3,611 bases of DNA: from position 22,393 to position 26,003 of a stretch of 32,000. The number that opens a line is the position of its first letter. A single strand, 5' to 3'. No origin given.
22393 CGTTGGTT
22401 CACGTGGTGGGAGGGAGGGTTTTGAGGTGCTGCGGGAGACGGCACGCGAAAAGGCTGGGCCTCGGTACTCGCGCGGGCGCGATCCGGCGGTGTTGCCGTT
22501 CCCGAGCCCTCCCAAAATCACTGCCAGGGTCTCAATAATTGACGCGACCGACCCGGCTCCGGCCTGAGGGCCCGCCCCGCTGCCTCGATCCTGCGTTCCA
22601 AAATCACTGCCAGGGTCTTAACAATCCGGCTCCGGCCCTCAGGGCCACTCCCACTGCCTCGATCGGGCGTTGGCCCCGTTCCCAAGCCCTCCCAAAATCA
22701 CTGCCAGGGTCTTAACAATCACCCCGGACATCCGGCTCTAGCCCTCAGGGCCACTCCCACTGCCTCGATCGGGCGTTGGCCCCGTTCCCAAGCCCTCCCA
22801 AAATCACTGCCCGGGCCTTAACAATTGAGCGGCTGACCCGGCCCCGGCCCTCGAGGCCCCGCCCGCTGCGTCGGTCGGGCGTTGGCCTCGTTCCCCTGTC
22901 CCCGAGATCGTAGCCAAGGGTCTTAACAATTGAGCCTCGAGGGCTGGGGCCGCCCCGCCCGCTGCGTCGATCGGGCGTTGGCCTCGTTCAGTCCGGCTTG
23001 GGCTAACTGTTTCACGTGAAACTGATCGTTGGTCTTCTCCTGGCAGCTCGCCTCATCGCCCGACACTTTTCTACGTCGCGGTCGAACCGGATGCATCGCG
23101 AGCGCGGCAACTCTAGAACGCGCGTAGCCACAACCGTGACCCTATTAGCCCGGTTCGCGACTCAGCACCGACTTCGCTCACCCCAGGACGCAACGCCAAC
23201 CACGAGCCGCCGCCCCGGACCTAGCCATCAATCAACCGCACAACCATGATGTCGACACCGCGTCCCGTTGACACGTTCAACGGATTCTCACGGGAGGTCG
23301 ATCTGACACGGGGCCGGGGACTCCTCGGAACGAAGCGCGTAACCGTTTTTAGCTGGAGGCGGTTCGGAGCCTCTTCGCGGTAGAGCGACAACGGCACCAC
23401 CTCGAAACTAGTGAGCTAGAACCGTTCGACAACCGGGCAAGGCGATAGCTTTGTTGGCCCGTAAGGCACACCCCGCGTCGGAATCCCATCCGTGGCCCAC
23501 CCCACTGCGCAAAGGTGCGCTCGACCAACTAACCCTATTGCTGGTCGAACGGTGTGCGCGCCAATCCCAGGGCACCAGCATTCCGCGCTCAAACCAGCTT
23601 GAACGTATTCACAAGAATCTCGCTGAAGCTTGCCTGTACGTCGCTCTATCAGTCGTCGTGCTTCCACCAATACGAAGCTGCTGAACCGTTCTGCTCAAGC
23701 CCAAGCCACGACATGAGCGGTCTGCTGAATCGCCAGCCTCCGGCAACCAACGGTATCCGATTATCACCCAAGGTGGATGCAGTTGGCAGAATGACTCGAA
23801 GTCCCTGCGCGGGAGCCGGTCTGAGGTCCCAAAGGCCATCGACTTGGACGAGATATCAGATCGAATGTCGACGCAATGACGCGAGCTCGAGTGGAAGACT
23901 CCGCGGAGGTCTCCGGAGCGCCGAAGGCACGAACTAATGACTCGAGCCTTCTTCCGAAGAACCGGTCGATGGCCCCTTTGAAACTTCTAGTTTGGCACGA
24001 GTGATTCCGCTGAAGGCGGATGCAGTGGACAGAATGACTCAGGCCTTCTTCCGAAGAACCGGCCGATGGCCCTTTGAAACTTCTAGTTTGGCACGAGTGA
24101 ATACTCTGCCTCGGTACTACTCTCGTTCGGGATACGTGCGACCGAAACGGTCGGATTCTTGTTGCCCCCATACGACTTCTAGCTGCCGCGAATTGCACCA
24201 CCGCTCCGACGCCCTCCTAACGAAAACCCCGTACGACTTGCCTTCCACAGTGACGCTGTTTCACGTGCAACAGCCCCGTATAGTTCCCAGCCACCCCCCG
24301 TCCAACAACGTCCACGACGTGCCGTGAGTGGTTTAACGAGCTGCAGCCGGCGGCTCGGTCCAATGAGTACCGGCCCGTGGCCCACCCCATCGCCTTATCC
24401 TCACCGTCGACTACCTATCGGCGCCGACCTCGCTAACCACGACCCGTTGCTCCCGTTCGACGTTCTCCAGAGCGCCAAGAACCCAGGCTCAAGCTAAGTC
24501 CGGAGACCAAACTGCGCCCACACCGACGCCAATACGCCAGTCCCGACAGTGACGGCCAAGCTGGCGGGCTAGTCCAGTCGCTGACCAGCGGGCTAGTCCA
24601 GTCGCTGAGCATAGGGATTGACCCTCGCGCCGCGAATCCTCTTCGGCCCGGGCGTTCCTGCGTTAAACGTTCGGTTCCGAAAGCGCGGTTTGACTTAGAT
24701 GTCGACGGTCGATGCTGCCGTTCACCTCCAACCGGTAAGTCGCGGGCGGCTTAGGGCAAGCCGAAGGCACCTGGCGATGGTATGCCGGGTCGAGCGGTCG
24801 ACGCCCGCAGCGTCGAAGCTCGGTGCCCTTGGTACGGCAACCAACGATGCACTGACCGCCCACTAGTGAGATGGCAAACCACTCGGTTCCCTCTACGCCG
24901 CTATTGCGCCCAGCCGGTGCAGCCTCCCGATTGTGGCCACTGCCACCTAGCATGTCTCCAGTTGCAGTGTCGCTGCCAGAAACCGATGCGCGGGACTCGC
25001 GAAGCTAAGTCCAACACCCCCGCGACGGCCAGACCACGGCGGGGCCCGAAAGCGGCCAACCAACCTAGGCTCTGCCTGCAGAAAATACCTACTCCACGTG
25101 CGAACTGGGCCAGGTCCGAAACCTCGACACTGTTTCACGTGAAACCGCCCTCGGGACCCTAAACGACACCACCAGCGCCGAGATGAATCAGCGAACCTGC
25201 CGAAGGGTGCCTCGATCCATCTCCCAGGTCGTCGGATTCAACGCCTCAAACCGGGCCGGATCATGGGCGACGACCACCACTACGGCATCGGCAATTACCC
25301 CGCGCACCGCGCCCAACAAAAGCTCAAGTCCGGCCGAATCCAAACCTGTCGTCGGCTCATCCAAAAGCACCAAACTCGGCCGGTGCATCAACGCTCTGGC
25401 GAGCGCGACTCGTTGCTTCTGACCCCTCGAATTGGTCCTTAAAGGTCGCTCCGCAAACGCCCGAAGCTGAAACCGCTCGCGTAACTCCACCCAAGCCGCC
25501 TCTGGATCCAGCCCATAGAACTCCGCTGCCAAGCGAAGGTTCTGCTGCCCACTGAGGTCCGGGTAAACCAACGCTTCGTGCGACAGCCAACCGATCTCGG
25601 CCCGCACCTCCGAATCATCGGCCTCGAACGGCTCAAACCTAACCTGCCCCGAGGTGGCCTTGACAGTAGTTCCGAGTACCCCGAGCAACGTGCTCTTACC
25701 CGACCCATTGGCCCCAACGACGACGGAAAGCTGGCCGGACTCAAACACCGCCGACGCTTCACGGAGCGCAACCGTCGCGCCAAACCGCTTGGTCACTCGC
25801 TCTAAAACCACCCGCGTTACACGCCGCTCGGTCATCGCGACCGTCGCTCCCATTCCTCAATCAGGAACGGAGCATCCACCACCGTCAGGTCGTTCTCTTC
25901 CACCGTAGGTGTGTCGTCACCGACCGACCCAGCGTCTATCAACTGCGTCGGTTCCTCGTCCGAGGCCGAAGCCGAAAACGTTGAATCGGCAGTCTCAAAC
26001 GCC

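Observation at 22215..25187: About 3 kb ORF-poor, compositionally distinct gene desert beside the dnaN-recF-gyrB cluster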

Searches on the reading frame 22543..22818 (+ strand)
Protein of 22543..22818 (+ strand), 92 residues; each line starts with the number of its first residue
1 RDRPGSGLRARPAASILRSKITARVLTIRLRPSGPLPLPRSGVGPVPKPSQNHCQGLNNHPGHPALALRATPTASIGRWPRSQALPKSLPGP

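Call 87: find_homologous_proteins(query=window:22543-22818:+, max_evalue=0.01)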
Query seq(92 aa): 14 candidates shared short words with the query, none scored E <= 0.01.

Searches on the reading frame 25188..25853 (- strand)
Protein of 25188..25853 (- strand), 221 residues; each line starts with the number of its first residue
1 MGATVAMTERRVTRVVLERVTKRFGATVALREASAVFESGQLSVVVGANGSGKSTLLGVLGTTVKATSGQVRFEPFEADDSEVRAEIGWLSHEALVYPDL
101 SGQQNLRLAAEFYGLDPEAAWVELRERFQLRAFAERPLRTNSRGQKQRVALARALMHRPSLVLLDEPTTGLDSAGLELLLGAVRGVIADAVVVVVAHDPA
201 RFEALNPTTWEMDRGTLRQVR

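Call 5: search_protein_families(library=pfam, proteins=[window:25188-25853:-])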
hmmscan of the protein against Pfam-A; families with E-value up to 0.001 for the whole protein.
window:25188-25853:- (221 aa): 4 families
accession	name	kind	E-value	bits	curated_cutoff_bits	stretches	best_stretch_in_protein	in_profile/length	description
PF00005.33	ABC_tran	-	2.1e-26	93.6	25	1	31-169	2-137/137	ABC transporter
PF13304.12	AAA_21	-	1e-07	32.8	27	1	42-61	1-20/304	AAA domain, putative AbiEii toxin, Type IV TA system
PF02463.25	SMC_N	-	2.8e-05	24.1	40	0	39-57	23-41/220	RecF/RecN/SMC N terminal domain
PF13604.12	AAA_30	-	0.00091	19.5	27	0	35-72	12-50/191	AAA domain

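Call 14: find_encoding_contigs(protein=window:25188-25853:-, flank=10000, max_places=10)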
Protein window:25188-25853:- (221 aa): 5 contigs read that carry it; 4 places shown.
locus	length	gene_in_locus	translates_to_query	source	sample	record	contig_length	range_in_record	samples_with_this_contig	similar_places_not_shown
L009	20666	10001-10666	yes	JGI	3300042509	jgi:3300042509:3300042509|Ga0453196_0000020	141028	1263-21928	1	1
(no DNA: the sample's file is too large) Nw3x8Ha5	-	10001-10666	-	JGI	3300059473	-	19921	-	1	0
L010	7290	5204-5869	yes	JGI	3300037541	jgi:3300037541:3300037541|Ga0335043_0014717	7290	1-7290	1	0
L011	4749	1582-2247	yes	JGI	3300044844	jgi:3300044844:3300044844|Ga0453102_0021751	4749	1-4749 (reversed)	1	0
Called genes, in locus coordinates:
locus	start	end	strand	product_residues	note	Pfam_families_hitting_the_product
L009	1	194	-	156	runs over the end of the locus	-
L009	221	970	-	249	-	PF00005:ABC_tran, PF13304:AAA_21 (faint)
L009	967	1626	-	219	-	PF00528:BPD_transp_1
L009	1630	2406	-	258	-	PF13531:SBP_bac_11, PF01547:SBP_bac_1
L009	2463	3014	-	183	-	PF02834:LigT_PEase (faint)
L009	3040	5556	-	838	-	PF02518:HATPase_c, PF00204:DNA_gyraseB, PF01751:Toprim, PF21249:GyrB_hook, PF18053:GyrB_insert, PF00986:DNA_gyraseB_C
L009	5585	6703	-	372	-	PF02463:SMC_N, PF13476:AAA_23 (weak), PF13304:AAA_21 (faint)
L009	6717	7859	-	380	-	PF00712:DNA_pol3_beta, PF02767:DNA_pol3_beta_2, PF02768:DNA_pol3_beta_3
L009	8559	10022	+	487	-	PF00069:Pkinase, PF01636:APH (faint), PF07714:PK_Tyr_Ser-Thr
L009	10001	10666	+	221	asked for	PF00005:ABC_tran, PF13304:AAA_21 (faint)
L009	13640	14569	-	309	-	PF00155:Aminotran_1_2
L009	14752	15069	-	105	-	PF05164:ZapA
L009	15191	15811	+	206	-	-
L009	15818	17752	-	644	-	PF01839:FG-GAP (faint), PF13517:FG-GAP_3, PF07593:UnbV_ASPIC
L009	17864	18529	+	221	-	PF01564:Spermine_synth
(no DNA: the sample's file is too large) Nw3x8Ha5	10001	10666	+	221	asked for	PF00005:ABC_tran, PF13304:AAA_21 (faint)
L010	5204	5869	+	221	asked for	PF00005:ABC_tran, PF13304:AAA_21 (faint)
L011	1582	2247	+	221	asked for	PF00005:ABC_tran, PF13304:AAA_21 (faint)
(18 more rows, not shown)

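Call 30: find_related_loci(query=window:25188-25853:-, collection=metagenome_contigs, flank=10000)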
Query window:25188-25853:- (221 aa) in metagenome_contigs; peptide patterns used: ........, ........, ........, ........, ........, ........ (x = any residue, [..] = any of these).
600 stretches matched a pattern (row limit reached: there are more); 574 encode a relative of the query (tblastn E <= 1e-3); the best 80 are kept; 80 distinct loci.
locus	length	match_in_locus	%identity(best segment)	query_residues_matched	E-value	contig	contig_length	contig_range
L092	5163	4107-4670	37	13-195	2e-29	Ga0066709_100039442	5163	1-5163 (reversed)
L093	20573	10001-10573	37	10-195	9e-29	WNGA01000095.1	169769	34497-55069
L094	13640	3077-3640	38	13-195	2e-28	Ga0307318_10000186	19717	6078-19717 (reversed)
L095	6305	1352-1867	34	29-195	9e-27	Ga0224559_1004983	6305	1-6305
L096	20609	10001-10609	37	15-218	1e-26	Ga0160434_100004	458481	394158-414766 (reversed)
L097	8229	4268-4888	31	12-217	2e-26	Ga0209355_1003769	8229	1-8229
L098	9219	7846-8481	28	10-217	3e-26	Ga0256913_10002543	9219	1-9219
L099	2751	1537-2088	31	15-195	6e-26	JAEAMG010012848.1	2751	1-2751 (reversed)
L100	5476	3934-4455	37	20-188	9e-26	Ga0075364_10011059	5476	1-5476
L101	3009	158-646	39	15-172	1e-25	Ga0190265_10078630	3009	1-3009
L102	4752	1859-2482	30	15-215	1e-25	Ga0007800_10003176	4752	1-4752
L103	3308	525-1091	35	20-205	3e-25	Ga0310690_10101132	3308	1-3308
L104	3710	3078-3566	41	15-172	5e-25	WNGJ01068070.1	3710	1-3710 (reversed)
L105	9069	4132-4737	29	17-217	5e-25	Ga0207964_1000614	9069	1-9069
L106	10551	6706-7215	34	9-172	6e-25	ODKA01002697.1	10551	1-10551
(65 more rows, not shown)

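Call 32: find_homologous_proteins(query=window:25188-25853:-, max_evalue=1e-40)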
Query window:25188-25853:- (221 aa): 687 proteins with E <= 1e-40 among 8000 candidates; the best 120 are listed.
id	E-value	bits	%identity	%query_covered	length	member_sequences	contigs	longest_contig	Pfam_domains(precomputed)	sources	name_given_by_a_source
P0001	6.0e-132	456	100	97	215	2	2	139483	PF00005.34,PF13304.13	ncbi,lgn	-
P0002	3.3e-114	398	88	96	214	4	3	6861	PF00005.34,PF13304.13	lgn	-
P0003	6.0e-112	390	86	96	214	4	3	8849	PF00005.34,PF13304.13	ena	-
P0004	1.4e-88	314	68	95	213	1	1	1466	PF00005.34,PF02463.26,PF13304.13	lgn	-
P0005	4.2e-87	309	69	94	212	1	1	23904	PF00005.34,PF02463.26,PF13304.13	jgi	jgi:ABC-type multidrug transport system ATPase subunit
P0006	8.9e-87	308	70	94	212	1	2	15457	PF00005.34,PF02463.26,PF13304.13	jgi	jgi:ABC-type multidrug transport system ATPase subunit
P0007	1.4e-86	308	65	95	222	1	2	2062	PF00005.34,PF02463.26,PF13304.13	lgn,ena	-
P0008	1.5e-86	307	68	94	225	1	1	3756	PF00005.34,PF02463.26,PF13304.13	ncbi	-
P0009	1.8e-86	307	67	94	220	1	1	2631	PF00005.34,PF02463.26,PF13304.13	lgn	-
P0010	3.2e-86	306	68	95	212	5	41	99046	PF00005.34,PF02463.26,PF13304.13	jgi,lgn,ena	jgi:heme exporter protein A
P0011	3.8e-86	306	68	94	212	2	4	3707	PF00005.34,PF02463.26,PF13304.13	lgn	-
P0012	1.8e-85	304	68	95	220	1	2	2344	PF00005.34,PF02463.26,PF13304.13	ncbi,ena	-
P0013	3.3e-82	293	66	95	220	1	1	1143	PF00005.34,PF02463.26,PF13304.13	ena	-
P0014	2.7e-78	280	63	94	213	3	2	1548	PF00005.34,PF02463.26,PF13304.13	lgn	-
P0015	1.1e-76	275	62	95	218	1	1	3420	PF00005.34,PF02463.26,PF13304.13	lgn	-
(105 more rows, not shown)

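Call 33: find_encoding_contigs(protein=P0002, flank=10000, max_places=6)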
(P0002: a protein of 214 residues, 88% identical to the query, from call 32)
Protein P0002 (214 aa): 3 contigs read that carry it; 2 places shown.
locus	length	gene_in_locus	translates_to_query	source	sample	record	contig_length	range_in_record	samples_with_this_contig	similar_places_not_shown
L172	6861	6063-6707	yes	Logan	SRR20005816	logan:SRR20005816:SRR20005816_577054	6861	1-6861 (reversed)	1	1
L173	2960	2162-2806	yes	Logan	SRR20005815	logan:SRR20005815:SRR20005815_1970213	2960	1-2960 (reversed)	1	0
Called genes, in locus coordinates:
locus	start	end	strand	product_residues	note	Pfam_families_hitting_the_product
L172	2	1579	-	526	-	?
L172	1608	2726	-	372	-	PF02463:SMC_N, PF13476:AAA_23 (weak)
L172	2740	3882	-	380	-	PF00712:DNA_pol3_beta, PF02767:DNA_pol3_beta_2, PF02768:DNA_pol3_beta_3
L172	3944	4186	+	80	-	-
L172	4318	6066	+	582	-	PF01636:APH (faint), PF03109:ABC1 (faint), PF00069:Pkinase, PF07714:PK_Tyr_Ser-Thr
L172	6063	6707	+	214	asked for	PF00005:ABC_tran, PF13304:AAA_21 (faint)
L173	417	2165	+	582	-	PF01636:APH (faint), PF03109:ABC1 (faint), PF00069:Pkinase, PF07714:PK_Tyr_Ser-Thr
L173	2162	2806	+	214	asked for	PF00005:ABC_tran, PF13304:AAA_21 (faint)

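Call 34: find_encoding_contigs(protein=P0003, flank=10000, max_places=6)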
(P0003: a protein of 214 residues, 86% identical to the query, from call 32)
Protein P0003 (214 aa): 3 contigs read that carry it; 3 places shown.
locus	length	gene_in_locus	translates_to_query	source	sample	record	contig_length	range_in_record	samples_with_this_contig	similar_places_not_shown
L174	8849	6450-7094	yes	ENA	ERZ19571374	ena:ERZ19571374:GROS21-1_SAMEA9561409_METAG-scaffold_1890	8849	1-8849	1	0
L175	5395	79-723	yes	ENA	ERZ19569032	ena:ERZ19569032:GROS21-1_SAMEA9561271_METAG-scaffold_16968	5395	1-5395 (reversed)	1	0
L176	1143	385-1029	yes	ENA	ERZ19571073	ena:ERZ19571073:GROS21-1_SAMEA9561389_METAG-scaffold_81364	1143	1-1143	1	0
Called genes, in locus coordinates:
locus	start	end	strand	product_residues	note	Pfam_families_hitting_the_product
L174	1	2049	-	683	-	?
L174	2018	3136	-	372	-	PF02463:SMC_N, PF13476:AAA_23 (weak)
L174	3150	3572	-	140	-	PF02768:DNA_pol3_beta_3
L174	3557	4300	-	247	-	-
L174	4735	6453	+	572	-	PF03109:ABC1 (faint), PF00069:Pkinase, PF01636:APH (faint), PF07714:PK_Tyr_Ser-Thr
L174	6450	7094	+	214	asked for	PF00005:ABC_tran, PF13304:AAA_21 (faint)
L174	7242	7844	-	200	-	-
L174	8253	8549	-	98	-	-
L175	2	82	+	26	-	?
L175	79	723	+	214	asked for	PF00005:ABC_tran, PF13304:AAA_21 (faint)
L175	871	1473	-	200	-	-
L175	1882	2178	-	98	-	-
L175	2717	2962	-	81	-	-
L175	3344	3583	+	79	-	-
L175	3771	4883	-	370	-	PF00155:Aminotran_1_2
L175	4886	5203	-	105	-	PF05164:ZapA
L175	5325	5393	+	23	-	?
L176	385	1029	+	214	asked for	PF00005:ABC_tran, PF13304:AAA_21 (faint)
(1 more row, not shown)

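Call 35: find_encoding_contigs(protein=P0010, flank=10000, max_places=6)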
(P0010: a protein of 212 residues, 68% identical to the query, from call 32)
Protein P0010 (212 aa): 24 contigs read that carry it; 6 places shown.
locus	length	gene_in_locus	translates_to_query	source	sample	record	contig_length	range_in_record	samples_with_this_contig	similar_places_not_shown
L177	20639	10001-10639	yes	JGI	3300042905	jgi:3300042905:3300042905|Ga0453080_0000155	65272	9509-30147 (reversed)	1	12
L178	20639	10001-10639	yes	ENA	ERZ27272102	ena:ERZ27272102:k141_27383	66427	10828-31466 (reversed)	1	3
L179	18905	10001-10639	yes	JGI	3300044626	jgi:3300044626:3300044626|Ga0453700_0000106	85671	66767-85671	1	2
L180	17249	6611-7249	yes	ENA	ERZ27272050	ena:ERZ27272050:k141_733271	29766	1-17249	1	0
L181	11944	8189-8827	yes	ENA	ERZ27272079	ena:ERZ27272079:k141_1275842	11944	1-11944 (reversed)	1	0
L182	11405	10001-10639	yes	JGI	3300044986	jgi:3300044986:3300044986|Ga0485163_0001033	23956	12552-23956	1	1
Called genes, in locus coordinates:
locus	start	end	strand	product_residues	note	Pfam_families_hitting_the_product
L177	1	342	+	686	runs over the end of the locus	PF00485:PRK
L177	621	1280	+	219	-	PF13385:Laminin_G_3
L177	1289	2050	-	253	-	PF01547:SBP_bac_1, PF13531:SBP_bac_11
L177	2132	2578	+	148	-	PF02566:OsmC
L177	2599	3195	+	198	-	PF13489:Methyltransf_23, PF01209:Ubie_methyltran, PF13847:Methyltransf_31, PF08241:Methyltransf_11, PF08242:Methyltransf_12, PF13649:Methyltransf_25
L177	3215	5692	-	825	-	PF02518:HATPase_c, PF00204:DNA_gyraseB, PF01751:Toprim, PF21249:GyrB_hook, PF18053:GyrB_insert, PF00986:DNA_gyraseB_C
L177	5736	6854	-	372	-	PF02463:SMC_N, PF13175:AAA_15 (weak), PF13476:AAA_23, PF13304:AAA_21 (faint)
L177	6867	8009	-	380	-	PF00712:DNA_pol3_beta, PF02767:DNA_pol3_beta_2, PF02768:DNA_pol3_beta_3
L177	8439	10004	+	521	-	PF00069:Pkinase, PF07714:PK_Tyr_Ser-Thr, PF01636:APH (faint), PF03109:ABC1 (faint)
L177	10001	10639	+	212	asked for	PF02463:SMC_N (faint), PF00005:ABC_tran, PF13304:AAA_21 (faint)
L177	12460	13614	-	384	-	PF00155:Aminotran_1_2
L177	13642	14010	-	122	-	PF05164:ZapA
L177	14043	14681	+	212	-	-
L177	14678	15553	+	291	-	PF07885:Ion_trans_2, PF17655:IRK_C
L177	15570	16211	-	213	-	PF00440:TetR_N, PF17938:TetR_C_29 (faint)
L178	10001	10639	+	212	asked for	PF02463:SMC_N (faint), PF00005:ABC_tran, PF13304:AAA_21 (faint)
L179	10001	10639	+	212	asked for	PF02463:SMC_N (faint), PF00005:ABC_tran, PF13304:AAA_21 (faint)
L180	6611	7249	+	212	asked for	PF02463:SMC_N (faint), PF00005:ABC_tran, PF13304:AAA_21 (faint)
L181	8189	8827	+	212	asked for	PF02463:SMC_N (faint), PF00005:ABC_tran, PF13304:AAA_21 (faint)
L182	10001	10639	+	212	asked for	PF02463:SMC_N (faint), PF00005:ABC_tran, PF13304:AAA_21 (faint)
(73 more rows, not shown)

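Call 57: search_protein_families(library=pfam, proteins=[L175:871-1473:-, L175:1882-2178:-, L175:2717-2962:-, L175:3344-3583:+], max_evalue=0.01)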
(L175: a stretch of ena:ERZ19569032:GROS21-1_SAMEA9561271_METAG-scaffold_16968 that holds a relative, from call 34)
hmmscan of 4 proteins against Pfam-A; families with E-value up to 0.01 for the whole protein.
L175:871-1473:- (200 aa): 0 families

L175:1882-2178:- (98 aa): 0 families

L175:2717-2962:- (81 aa): 0 families

L175:3344-3583:+ (79 aa): 0 families
